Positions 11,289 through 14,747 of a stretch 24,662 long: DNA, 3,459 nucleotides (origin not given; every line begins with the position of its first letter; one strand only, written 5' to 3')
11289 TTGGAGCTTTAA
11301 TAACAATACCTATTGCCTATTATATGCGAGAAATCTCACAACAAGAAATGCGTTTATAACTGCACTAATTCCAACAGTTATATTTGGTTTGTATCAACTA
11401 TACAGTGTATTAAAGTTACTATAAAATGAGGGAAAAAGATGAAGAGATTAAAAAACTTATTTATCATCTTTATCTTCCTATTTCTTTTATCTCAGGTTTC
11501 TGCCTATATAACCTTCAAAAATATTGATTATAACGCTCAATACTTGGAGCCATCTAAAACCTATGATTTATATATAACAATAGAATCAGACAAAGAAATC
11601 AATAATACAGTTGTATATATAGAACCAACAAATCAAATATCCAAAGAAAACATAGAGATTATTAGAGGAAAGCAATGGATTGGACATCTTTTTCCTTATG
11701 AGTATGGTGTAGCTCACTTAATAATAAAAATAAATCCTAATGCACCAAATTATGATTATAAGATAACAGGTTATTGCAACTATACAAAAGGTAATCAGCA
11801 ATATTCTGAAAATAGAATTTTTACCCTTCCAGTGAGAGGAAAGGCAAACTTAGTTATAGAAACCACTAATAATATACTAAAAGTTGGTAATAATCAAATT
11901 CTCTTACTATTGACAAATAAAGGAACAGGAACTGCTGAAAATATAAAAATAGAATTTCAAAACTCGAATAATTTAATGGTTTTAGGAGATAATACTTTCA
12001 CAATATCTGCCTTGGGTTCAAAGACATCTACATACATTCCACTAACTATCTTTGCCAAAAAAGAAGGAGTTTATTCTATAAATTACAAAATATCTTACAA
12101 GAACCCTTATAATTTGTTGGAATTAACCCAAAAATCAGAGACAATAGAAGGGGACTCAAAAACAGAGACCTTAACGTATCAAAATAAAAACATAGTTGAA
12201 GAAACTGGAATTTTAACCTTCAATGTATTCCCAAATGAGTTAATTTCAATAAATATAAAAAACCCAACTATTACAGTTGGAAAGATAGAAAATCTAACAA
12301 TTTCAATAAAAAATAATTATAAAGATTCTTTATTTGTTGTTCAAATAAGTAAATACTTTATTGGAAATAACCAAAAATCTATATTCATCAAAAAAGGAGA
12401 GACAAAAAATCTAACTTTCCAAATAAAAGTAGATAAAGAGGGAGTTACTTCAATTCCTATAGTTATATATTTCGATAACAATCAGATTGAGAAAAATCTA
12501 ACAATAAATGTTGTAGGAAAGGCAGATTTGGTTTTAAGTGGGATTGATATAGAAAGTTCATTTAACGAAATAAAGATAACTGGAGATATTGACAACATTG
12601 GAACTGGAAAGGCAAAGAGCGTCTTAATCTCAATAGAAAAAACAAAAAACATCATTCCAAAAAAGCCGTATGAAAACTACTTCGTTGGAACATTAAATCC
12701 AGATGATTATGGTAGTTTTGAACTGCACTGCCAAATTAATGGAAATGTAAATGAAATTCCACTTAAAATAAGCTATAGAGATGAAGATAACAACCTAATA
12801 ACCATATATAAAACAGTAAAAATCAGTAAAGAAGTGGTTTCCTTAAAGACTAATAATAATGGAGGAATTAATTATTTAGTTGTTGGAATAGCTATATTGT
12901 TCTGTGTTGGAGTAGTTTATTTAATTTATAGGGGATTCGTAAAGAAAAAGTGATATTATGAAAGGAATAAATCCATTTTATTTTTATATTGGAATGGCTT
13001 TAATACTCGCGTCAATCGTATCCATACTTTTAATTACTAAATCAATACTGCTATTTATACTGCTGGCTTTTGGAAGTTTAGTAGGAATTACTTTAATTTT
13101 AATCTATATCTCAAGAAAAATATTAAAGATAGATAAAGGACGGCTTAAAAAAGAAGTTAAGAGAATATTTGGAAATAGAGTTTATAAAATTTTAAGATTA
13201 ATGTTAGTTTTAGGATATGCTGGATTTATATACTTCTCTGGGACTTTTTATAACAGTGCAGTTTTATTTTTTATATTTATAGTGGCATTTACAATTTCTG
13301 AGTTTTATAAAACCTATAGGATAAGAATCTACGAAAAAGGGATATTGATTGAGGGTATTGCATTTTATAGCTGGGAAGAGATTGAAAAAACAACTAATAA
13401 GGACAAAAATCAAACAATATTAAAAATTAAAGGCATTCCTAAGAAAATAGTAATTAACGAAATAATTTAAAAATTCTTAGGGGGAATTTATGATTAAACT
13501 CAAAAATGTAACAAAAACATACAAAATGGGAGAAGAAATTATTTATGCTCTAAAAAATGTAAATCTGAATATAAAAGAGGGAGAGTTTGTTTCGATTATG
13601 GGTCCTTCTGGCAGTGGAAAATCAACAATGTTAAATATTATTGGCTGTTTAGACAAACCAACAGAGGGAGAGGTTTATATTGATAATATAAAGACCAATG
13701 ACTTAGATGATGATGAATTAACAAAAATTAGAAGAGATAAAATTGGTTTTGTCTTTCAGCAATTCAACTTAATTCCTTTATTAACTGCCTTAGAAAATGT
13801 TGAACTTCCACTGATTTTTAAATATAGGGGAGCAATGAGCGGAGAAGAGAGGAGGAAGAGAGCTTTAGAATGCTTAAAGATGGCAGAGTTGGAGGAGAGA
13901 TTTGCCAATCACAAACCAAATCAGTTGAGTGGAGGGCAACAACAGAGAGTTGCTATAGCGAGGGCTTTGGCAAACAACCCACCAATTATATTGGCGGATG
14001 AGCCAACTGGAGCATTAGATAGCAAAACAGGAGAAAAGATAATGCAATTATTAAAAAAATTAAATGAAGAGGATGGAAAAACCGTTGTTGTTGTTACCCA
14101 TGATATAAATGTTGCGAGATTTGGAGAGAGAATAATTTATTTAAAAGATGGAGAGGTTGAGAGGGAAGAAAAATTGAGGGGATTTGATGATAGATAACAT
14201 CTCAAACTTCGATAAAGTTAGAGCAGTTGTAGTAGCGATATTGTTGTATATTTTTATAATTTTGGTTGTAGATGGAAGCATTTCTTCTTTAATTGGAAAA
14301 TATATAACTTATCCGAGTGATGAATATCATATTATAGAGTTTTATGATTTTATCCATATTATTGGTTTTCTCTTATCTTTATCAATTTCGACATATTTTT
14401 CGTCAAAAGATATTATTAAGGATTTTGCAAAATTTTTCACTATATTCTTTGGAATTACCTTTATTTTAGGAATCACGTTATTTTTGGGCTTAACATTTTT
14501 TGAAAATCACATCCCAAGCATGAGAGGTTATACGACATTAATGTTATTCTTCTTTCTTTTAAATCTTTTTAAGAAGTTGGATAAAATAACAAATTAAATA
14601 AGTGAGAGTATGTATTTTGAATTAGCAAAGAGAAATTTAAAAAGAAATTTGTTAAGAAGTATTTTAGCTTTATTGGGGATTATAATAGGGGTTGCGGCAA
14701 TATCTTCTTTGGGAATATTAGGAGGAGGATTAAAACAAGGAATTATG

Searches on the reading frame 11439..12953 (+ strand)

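Call 7: search_protein_families(library=pfam, proteins=[window:11439-12953:+], max_evalue=0.01)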
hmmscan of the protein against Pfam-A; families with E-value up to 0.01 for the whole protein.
window:11439-12953:+ (504 aa): 3 families
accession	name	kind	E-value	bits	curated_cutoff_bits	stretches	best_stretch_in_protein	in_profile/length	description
PF07705.17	CARDB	-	2e-05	25.2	22.7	1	139-222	5-87/101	CARDB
PF24318.1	DUF7490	-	0.0063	16.6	27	0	283-353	34-99/106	Domain of unknown function (DUF7490)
PF06024.17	Orf78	-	0.0071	17.1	29.4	0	434-497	11-82/101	Orf78 (ac78)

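Call 70: search_protein_families(library=ncbifam, proteins=[window:11439-12953:+], max_evalue=0.01)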
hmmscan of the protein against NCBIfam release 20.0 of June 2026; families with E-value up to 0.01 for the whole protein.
window:11439-12953:+ (504 aa): 0 families

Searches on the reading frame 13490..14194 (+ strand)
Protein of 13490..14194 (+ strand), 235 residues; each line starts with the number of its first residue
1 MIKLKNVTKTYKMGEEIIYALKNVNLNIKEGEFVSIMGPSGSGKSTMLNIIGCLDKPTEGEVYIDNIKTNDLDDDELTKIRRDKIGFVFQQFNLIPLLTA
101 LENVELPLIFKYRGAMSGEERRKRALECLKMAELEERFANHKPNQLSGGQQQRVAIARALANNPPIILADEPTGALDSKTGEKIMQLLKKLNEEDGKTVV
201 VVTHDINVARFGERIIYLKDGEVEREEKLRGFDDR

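Call 72: search_solved_structures(query=window:13490-14194:+, max_evalue=1e-50)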
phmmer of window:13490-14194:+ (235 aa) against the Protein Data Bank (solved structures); distinct sequences matched with E-value up to 1e-50: 22.
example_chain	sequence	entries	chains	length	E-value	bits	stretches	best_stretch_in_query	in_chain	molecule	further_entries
1f3o_A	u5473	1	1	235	5.1e-153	510.2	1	1-235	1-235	HYPOTHETICAL ABC TRANSPORTER ATP-BINDING PROTEIN MJ0796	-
1l2t_A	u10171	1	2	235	1.2e-152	509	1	1-235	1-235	Hypothetical ABC transporter ATP-binding protein MJ0796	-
3tif_A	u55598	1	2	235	1.2e-151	505.8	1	1-235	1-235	Uncharacterized ABC transporter ATP-binding protein MJ0796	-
5xu1_A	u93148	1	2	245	2.9e-74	252.7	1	1-228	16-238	ABC transporter ATP-binding protein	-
5lil_A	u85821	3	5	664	3.2e-64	219.9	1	2-227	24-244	Macrolide export ATP-binding/permease protein MacB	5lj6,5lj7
5lj9_A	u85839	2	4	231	1e-60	208.4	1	2-227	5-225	Macrolide export ATP-binding/permease protein MacB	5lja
5nik_J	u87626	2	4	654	2.3e-59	204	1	2-226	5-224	Macrolide export ATP-binding/permease protein MacB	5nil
5gko_A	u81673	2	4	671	4.2e-58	199.9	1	2-224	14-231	Macrolide export ATP-binding/permease protein MacB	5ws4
9ugg_A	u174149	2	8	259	8.1e-57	195.7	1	3-223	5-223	Lantibiotic ABC transporter ATP-binding protein PsdA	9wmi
7arh_F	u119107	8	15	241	5.3e-55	189.7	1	3-232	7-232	Lipoprotein-releasing system ATP-binding protein LolD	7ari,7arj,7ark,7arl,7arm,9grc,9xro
9rlc_D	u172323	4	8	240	5.4e-55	189.7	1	3-232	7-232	Lipoprotein-releasing system ATP-binding protein LolD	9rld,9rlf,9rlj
9rle_D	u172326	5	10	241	5.5e-55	189.7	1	3-232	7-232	Lipoprotein-releasing system ATP-binding protein LolD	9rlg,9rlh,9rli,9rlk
7v8l_D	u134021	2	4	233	6.6e-55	189.4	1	3-231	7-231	Lipoprotein-releasing system ATP-binding protein LolD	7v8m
9gvk_D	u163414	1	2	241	1.4e-54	188.4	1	3-232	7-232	Lipoprotein-releasing system ATP-binding protein LolD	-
7v8i_D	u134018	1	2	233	1.7e-54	188.1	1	3-231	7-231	Lipoprotein-releasing system ATP-binding protein LolD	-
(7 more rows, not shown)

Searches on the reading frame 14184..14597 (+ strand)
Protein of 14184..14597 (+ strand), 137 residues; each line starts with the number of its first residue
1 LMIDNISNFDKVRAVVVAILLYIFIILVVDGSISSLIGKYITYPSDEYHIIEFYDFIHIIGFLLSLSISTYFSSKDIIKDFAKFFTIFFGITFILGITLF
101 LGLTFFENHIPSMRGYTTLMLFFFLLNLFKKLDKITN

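Call 70: search_protein_families(library=ncbifam, proteins=[window:14184-14597:+], max_evalue=0.01)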
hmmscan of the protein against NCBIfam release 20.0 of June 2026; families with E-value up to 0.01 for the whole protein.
window:14184-14597:+ (137 aa): 1 family
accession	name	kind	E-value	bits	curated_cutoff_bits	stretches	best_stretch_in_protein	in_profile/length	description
NF011677.0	PRK15097.1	equivalog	0.00037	19.3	968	1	53-105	22-75/522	cytochrome ubiquinol oxidase subunit I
